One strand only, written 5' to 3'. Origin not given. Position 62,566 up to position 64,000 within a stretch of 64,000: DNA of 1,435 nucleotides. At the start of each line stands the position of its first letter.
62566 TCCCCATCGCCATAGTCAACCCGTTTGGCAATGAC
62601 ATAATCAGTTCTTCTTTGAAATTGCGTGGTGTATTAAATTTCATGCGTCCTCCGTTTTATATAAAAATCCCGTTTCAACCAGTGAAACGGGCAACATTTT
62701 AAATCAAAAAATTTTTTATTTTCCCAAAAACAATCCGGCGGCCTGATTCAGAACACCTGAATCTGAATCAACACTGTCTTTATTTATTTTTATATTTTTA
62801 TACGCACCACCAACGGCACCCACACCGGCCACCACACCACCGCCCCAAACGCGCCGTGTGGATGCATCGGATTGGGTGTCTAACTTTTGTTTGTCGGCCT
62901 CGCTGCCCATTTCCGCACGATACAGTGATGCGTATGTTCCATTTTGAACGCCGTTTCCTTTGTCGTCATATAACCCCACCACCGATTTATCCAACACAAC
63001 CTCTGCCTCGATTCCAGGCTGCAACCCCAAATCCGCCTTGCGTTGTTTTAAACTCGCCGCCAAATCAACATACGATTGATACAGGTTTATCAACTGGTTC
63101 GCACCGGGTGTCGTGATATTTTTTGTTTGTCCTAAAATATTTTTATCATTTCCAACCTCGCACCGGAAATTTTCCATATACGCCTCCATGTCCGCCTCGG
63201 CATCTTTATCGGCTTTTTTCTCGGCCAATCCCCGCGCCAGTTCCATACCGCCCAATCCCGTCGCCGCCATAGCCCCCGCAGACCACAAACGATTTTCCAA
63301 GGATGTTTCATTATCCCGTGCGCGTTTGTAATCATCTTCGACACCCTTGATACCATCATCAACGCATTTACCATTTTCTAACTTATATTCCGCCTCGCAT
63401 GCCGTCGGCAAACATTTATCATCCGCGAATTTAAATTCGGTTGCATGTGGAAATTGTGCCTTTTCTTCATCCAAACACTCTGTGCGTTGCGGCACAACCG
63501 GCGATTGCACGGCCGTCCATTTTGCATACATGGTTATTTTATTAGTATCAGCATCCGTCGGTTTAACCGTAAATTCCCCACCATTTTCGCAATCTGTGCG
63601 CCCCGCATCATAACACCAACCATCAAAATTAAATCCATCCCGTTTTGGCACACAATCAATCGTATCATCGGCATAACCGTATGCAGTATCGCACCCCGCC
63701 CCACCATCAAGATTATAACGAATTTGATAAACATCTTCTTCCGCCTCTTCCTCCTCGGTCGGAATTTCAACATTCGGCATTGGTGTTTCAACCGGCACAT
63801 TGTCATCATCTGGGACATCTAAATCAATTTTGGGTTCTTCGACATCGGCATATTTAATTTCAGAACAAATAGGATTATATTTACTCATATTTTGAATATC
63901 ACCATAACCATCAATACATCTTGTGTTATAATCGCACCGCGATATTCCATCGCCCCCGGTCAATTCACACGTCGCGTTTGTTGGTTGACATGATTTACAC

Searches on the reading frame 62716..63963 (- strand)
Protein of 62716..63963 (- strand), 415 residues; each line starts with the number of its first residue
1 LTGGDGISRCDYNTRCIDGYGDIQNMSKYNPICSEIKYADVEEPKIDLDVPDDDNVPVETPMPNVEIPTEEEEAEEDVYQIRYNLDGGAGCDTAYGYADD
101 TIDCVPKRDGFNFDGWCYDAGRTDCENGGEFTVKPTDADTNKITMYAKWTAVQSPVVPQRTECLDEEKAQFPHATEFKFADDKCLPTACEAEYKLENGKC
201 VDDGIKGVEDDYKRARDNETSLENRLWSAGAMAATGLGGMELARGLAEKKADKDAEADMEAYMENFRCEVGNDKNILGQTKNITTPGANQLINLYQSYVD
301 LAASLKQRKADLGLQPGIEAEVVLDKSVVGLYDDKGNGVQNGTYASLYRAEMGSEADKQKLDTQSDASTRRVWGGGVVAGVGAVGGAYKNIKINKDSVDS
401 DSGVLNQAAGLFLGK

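Call 83: search_protein_families(library=pfam, proteins=[window:62716-63963:-], max_evalue=0.001)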
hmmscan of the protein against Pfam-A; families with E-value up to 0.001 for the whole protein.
window:62716-63963:- (415 aa): 1 family
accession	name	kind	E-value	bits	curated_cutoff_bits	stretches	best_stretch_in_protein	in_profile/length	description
PF09479.16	Flg_new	-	2.4e-06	28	27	1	79-148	1-65/65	Listeria-Bacteroides repeat domain (List_Bact_rpt)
